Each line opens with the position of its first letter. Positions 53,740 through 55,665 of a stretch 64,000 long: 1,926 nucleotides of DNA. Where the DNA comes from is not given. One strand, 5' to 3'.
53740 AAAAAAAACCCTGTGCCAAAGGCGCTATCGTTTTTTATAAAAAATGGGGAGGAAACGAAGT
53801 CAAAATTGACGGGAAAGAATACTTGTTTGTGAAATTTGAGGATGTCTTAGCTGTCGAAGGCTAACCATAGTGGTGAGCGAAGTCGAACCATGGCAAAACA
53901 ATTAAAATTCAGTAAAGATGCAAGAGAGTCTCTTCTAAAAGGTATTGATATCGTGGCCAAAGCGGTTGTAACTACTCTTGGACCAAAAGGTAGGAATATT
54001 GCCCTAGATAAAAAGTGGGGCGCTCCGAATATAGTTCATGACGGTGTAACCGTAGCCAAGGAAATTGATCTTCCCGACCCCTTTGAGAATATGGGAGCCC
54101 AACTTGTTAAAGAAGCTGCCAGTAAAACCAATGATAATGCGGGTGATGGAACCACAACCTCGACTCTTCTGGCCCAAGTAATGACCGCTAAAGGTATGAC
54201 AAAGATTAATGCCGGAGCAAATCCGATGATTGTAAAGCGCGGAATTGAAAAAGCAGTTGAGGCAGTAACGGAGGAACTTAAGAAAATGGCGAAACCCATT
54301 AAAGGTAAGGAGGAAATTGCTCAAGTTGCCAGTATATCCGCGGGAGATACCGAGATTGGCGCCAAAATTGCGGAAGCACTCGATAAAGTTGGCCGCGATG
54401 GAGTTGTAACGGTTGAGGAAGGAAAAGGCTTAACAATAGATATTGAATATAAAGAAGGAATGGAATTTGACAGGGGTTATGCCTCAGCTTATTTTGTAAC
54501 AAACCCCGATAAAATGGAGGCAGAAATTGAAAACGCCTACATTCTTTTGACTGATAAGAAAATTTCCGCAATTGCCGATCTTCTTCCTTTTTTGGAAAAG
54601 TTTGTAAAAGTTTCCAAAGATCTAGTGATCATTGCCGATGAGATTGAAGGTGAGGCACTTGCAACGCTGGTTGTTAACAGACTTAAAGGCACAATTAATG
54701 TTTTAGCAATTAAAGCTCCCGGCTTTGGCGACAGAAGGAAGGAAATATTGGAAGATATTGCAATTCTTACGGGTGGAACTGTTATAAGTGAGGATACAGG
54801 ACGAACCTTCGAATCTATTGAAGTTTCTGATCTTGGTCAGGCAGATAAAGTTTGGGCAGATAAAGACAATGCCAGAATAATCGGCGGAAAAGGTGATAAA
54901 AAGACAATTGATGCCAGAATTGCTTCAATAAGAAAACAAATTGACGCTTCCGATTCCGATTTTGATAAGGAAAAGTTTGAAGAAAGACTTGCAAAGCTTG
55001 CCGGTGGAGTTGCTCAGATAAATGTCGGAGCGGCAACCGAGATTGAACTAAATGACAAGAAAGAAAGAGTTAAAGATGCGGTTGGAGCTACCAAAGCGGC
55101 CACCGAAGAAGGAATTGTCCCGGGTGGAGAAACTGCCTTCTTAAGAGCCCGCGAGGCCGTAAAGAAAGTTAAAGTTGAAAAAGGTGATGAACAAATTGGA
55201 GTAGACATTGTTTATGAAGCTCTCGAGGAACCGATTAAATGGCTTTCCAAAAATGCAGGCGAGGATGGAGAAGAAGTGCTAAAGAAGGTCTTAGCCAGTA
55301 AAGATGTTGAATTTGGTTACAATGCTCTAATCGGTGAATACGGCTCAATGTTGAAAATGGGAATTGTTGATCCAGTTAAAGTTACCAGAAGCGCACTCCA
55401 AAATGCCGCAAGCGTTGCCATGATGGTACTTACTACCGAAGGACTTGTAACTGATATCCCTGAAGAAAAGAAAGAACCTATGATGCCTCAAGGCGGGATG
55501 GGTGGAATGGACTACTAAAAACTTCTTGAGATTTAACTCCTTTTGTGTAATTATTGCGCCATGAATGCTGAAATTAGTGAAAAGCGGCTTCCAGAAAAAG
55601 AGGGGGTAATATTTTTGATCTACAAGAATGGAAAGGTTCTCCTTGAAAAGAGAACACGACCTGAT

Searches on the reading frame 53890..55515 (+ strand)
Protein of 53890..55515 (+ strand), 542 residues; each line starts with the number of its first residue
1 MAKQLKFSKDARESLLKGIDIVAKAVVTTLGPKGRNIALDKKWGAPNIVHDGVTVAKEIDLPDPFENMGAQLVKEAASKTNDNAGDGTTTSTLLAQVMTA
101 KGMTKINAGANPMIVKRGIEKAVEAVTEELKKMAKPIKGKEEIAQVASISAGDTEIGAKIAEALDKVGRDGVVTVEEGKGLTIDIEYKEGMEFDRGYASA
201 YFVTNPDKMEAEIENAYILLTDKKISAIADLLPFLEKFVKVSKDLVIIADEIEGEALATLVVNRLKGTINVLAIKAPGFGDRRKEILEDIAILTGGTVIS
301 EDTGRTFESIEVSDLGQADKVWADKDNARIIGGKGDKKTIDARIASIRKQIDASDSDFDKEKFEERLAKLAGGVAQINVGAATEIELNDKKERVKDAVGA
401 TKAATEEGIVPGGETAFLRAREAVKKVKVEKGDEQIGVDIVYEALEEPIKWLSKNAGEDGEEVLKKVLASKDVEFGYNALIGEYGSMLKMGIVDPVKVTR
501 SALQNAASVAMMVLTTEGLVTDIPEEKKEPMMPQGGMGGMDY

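Call 104: find_homologous_proteins(query=window:53890-55515:+, max_evalue=1e-100)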
Query window:53890-55515:+ (542 aa): 8000 proteins with E <= 1e-100 among 8000 candidates; the best 120 are listed.
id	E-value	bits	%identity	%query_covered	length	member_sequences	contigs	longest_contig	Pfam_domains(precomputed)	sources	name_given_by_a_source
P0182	0.0e+0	1058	93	100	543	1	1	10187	PF00118.30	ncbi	-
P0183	0.0e+0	1055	93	100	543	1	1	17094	PF00118.30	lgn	-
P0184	0.0e+0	1046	91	100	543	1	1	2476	PF00118.30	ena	-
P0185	0.0e+0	1045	91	100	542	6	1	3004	PF00118.30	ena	-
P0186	0.0e+0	1041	91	100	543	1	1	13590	PF00118.30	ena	-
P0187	0.0e+0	1041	92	100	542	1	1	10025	PF00118.30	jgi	jgi:chaperonin GroEL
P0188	0.0e+0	1040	91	100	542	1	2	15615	PF00118.30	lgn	-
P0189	0.0e+0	1039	90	100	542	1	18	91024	PF00118.30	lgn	-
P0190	0.0e+0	1038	91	97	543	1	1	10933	PF00118.30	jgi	jgi:chaperonin GroEL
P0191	0.0e+0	1037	89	100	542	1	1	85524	PF00118.30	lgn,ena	-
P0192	0.0e+0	1036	89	100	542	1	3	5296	PF00118.30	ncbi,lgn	-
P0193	0.0e+0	1034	89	100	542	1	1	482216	PF00118.30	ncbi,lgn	-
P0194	0.0e+0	1034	90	100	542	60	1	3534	PF00118.30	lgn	-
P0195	0.0e+0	1031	89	100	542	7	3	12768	PF00118.30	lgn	-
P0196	0.0e+0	1031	90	100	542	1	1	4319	PF00118.30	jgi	jgi:chaperonin GroEL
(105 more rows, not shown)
